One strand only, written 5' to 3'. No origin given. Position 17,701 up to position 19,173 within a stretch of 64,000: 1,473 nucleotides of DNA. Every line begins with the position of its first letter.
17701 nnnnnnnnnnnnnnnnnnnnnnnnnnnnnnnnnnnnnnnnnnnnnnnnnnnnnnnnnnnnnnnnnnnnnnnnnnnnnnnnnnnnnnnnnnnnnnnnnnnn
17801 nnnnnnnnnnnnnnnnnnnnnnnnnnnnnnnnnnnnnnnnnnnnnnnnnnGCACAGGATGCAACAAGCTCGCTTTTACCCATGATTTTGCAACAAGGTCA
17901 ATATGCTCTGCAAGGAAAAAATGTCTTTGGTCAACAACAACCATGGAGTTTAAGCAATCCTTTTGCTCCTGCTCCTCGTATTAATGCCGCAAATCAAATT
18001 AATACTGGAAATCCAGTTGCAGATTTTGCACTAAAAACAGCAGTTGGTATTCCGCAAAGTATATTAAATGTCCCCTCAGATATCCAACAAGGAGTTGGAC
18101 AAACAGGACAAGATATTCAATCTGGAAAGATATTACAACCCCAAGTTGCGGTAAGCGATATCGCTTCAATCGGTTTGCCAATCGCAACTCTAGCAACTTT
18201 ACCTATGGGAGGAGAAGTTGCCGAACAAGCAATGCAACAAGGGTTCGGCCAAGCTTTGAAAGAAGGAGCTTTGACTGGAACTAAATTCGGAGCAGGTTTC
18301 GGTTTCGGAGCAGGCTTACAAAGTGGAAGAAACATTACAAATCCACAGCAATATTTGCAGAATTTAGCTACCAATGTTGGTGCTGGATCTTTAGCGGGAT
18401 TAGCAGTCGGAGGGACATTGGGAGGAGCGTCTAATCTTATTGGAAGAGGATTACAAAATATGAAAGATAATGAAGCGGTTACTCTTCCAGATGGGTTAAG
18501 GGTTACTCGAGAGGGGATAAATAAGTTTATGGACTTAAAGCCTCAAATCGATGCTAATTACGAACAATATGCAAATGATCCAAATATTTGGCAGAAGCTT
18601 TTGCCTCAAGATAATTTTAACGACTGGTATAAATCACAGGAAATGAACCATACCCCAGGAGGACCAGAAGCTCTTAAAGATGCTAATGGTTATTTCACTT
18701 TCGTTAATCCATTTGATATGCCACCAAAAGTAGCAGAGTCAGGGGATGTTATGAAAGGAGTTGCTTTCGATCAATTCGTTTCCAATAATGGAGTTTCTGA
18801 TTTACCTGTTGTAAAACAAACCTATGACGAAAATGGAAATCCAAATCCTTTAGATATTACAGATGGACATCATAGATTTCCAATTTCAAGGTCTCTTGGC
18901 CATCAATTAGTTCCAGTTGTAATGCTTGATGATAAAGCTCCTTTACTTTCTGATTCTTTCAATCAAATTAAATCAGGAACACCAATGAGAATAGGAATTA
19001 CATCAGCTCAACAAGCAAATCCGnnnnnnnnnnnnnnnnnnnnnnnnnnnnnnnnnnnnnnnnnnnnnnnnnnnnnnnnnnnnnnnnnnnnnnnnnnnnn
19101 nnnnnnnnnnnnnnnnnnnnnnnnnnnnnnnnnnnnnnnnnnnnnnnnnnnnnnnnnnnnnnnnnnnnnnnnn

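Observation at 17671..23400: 1909-aa Q-rich giant virion protein with embedded ParB/Srx-like DGHHR motif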

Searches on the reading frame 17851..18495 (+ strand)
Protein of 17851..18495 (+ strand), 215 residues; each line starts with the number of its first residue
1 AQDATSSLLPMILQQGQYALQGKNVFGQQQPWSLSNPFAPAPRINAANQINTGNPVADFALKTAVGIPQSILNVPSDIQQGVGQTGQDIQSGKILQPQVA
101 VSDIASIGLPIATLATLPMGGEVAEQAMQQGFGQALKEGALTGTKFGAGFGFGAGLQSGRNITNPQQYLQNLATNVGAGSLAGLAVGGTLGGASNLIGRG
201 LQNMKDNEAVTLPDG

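Call 81: search_protein_families(library=phrogs, alignment_id=A9, max_evalue=0.01)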
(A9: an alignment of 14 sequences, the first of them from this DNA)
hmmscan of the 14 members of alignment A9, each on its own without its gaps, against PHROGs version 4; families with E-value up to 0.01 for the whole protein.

A. member 1, seq(215 aa): 0 families

B. families by the number of members that match (of 14 scanned): 2 families
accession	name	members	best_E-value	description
phrog_5880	-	1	5.8e-05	-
phrog_6922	-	1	0.0065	-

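Call 82: search_solved_structures(query=A9, max_evalue=1, show_alignments=1)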
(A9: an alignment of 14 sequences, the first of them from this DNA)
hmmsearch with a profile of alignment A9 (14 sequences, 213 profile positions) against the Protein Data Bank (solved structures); distinct sequences matched with E-value up to 1: 5.
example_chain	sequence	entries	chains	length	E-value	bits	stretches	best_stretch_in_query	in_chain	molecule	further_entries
7cgp_A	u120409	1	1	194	0.091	15.4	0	153-196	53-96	Mitochondrial import inner membrane translocase subunit Tim22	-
9wv1_A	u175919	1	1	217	0.14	14.8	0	154-196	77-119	Mitochondrial import inner membrane translocase subunit Tim22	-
5i4m_A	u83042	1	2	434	0.17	14.6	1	93-160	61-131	Amidase, hydantoinase/carbamoylase family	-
6c2h_A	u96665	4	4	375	0.36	13.5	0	172-202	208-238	Cystathionine beta-synthase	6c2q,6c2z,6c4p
7umq_J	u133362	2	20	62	0.57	12.8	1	140-188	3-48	Major prion protein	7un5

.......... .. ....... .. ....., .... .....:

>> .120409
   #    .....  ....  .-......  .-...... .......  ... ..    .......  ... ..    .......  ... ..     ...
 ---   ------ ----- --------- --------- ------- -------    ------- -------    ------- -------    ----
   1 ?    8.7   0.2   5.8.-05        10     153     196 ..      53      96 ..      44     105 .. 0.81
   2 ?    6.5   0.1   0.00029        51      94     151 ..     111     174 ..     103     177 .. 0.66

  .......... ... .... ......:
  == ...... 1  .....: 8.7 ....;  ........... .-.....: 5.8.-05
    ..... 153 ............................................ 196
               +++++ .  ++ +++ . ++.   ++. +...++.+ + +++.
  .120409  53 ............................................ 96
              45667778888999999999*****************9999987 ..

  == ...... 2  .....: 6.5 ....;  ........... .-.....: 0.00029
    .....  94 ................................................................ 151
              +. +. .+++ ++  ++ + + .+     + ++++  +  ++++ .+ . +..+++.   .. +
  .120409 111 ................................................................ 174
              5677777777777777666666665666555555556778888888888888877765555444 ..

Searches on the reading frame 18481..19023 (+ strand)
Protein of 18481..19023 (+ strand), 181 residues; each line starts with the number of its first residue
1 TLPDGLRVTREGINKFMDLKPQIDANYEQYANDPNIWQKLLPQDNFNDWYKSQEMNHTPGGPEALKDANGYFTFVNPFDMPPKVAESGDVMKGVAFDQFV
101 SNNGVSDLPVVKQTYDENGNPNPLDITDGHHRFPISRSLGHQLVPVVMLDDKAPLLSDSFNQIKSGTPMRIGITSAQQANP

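Call 28: search_solved_structures(query=A2, max_evalue=10, show_alignments=3)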
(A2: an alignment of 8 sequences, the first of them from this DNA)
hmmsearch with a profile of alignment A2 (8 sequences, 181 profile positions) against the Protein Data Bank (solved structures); distinct sequences matched with E-value up to 10: 16.
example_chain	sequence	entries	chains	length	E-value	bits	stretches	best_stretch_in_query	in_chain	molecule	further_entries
7nfu_A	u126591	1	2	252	0.00087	22.4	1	77-149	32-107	Nucleoid occlusion protein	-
7ng0_A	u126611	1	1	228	0.00087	22.4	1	79-149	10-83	Nucleoid occlusion protein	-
7bnk_A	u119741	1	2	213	0.0098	18.9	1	80-149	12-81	ParB family protein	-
1vk1_A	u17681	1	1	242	0.012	18.7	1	121-148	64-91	Conserved hypothetical protein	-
7o0n_A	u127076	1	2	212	0.017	18.1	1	80-149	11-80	ParB family protein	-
7ol9_A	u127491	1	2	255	0.02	17.9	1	79-148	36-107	Nucleoid occlusion protein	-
7bnr_A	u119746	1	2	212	0.021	17.8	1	80-149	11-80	ParB family protein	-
5x0j_A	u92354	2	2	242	0.022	17.8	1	121-149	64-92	Free serine kinase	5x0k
5x0b_A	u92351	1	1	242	0.023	17.8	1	121-149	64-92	Free serine kinase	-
5x0e_A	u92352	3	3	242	0.023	17.7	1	121-149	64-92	Free serine kinase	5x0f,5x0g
8qa8_A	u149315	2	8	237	0.039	17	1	102-149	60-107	Transcriptional repressor protein KorB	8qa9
6nr6_A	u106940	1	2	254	0.068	16.2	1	115-164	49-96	Bifunctional transcriptional regulator/O-phospho-L-serine synthase SbnI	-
5ujd_A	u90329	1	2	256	0.068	16.2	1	114-164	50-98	Siderophore biosynthesis protein SbnI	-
5uje_A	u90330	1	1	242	0.28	14.2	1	113-151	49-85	SbnI protein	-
6t1f_A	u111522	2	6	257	0.76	12.8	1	103-146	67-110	Chromosome-partitioning protein ParB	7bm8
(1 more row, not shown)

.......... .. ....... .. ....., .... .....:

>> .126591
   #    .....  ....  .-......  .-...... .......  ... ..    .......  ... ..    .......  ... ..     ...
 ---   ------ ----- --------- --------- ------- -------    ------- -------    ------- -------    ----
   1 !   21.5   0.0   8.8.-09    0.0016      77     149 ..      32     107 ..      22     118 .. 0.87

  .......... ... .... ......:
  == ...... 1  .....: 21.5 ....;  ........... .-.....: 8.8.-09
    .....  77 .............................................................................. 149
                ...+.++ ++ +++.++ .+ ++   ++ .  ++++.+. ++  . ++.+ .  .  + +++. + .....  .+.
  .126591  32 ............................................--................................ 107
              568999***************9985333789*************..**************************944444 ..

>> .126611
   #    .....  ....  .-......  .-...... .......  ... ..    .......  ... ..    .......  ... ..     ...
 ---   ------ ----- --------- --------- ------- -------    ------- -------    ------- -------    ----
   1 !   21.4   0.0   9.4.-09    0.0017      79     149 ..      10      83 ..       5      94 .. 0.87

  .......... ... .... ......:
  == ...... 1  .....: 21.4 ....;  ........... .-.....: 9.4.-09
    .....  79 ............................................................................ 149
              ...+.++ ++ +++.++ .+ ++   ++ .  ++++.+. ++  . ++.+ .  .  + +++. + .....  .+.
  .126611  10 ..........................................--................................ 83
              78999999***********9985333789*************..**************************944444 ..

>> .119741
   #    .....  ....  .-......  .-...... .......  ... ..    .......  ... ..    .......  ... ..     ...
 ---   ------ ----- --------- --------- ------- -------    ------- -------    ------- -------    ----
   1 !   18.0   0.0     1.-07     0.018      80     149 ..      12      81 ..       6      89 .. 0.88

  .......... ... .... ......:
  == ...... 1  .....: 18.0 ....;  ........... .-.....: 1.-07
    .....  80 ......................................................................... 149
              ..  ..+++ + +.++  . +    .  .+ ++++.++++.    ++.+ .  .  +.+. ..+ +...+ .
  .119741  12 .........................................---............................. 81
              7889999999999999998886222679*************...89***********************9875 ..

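Call 32: predict_structure(alignment_id=A2)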
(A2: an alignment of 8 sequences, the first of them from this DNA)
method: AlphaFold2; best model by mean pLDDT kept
length: 181 residues; sequences in the alignment: 8
mean_pLDDT: 83.0   pTM: 0.80
mean pLDDT of the five models: 83.0, 82.3, 81.4, 81.2, 80.6
residues with pLDDT >= 90: 77; 70-90: 81; 50-70: 10; < 50: 13
segments of 3 or more residues with pLDDT < 50: 171-181
pLDDT, mean of each block of 10 residues (from residue 1): 78 90 91 88 93 81 92 89 61 85 84 92 87 88 93 94 79 33 31
secondary structure, 60 per line:
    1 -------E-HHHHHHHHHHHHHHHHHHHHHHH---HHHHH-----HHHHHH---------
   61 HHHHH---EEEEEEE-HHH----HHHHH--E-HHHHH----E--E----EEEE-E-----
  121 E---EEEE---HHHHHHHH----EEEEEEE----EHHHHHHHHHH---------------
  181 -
elements in order: H10-32 H36-40 H46-51 H61-65 E69-75 H84-88 H93-97 E110-113 E125-128 H132-139 E144-150 H156-165

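Call 45: search_protein_families(library=pfam, alignment_id=A2, max_evalue=1)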
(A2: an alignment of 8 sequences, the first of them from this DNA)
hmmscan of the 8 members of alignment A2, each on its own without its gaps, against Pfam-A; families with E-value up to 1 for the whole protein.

A. member 1, seq(181 aa): 0 families

B. families by the number of members that match (of 8 scanned): 3 families
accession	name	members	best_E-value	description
PF02195.25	ParB_N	5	9.3e-05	ParB N-terminal domain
PF07511.17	DUF1525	2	0.012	Protein of unknown function (DUF1525)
PF06972.17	GIP1_N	1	0.064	GBF-interacting protein 1 N-terminal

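Call 72: find_homologous_proteins(query=A2, max_evalue=0.001)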
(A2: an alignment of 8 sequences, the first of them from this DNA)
Query A2 (8 sequences): 1278 candidates shared short words with the query, none scored E <= 0.001.

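Call 73: search_solved_structures(query=A2, max_evalue=0.05, show_alignments=5)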
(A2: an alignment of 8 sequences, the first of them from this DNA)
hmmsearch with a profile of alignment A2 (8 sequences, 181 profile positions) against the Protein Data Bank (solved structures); distinct sequences matched with E-value up to 0.05: 11.
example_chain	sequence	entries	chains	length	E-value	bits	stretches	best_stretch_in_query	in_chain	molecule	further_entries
7nfu_A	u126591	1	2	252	0.00087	22.4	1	77-149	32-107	Nucleoid occlusion protein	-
7ng0_A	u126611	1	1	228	0.00087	22.4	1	79-149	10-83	Nucleoid occlusion protein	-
7bnk_A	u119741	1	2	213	0.0098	18.9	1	80-149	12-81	ParB family protein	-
1vk1_A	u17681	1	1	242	0.012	18.7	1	121-148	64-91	Conserved hypothetical protein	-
7o0n_A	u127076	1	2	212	0.017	18.1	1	80-149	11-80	ParB family protein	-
7ol9_A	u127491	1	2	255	0.02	17.9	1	79-148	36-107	Nucleoid occlusion protein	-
7bnr_A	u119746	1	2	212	0.021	17.8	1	80-149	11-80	ParB family protein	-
5x0j_A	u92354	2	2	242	0.022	17.8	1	121-149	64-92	Free serine kinase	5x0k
5x0b_A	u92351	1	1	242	0.023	17.8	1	121-149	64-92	Free serine kinase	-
5x0e_A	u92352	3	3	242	0.023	17.7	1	121-149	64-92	Free serine kinase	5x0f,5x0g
8qa8_A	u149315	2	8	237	0.039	17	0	102-149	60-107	Transcriptional repressor protein KorB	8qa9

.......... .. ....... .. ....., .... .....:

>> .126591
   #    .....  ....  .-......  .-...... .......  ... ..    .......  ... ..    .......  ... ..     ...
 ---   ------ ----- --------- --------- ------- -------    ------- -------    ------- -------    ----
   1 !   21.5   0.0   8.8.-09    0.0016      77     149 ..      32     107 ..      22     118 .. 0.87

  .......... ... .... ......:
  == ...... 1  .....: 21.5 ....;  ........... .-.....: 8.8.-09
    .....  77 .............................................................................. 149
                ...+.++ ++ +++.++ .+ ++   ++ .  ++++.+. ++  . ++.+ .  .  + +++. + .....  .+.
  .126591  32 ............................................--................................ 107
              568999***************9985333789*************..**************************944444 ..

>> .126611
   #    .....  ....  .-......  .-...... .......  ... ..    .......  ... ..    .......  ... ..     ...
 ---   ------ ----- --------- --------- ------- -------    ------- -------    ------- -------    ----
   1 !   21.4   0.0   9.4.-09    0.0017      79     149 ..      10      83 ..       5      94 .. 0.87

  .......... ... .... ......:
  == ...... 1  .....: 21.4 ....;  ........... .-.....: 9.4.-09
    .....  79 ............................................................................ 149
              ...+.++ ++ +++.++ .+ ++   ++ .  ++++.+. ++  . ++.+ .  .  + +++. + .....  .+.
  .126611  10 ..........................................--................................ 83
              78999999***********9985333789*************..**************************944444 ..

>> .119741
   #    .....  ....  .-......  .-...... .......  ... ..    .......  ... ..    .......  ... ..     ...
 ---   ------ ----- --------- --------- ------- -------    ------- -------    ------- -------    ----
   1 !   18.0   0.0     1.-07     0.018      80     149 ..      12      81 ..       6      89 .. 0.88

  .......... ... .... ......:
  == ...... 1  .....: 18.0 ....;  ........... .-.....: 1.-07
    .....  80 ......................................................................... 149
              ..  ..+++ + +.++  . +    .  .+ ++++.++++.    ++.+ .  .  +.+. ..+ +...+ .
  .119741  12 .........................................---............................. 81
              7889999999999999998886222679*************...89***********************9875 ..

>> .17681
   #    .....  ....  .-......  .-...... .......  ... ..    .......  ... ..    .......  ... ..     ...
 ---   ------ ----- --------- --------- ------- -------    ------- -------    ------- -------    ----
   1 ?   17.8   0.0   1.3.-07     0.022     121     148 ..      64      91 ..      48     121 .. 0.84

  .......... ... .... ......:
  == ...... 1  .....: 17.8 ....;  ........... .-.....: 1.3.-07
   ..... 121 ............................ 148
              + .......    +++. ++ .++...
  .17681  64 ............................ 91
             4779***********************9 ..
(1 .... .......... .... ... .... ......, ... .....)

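Call 79: fold_search(model_id=the predicted structure, library=viral)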
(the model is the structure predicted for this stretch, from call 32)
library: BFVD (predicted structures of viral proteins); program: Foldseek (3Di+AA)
matches with E <= 10: 336; with E <= 0.001: 0
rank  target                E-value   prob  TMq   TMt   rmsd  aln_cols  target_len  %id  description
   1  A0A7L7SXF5            1.3e-03  0.87  0.31  0.19  20.4       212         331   14  (no name in the UniProt tables at hand)
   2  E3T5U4                1.9e-03  0.99  0.32  0.45   7.5       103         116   14  ParB/Sulfiredoxin domain-containing protein [Cafeteria roenbergensis virus (strain BV-PW1)]
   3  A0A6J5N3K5            2.7e-03  0.99  0.29  0.26   9.7       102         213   24  Spo0J Stage 0 sporulation protein J (Antagonist of Soj) containing ParB-like nuclease domain [uncultured Caudovirales phage]
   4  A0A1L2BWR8            2.9e-03  0.87  0.35  0.13  17.4       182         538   19  ParB/Sulfiredoxin domain-containing protein [Nodularia phage vB_NpeS-2AV2]
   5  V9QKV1                3.1e-03  0.98  0.32  0.26  10.9       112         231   20  (no name in the UniProt tables at hand)
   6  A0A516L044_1          3.3e-03  0.72  0.31  0.06  18.9       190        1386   20  (no name in the UniProt tables at hand)
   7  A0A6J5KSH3            3.7e-03  0.96  0.31  0.15  13.3       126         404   17  ParB/Sulfiredoxin [uncultured Caudovirales phage]
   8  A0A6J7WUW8            4.0e-03  0.57  0.27  0.07  18.6       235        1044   11  Phage tail lysozyme domain-containing protein [uncultured Caudovirales phage]
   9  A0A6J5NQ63            4.2e-03  0.97  0.31  0.26   8.7       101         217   21  ParB/Sulfiredoxin [uncultured Caudovirales phage]
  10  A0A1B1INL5            4.5e-03  0.89  0.31  0.23  18.8       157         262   20  (no name in the UniProt tables at hand)
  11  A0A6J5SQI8            6.2e-03  0.96  0.29  0.20   5.7        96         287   23  Spo0J Stage 0 sporulation protein J (Antagonist of Soj) containing ParB-like nuclease domain [uncultured Caudovirales phage]
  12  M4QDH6                6.6e-03  0.80  0.34  0.20  13.6       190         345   14  ParB/Sulfiredoxin domain-containing protein [Prochlorococcus phage MED4-213]
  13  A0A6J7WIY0            7.0e-03  0.75  0.28  0.36   9.3       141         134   18  ParB/Sulfiredoxin [uncultured Caudovirales phage]
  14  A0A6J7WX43            7.0e-03  0.75  0.26  0.26  15.6       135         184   16  ParB/Sulfiredoxin [uncultured Caudovirales phage]
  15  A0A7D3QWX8            7.5e-03  0.97  0.30  0.43   9.2       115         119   14  ParB-like nuclease protein [Fadolivirus FV1/VV64]
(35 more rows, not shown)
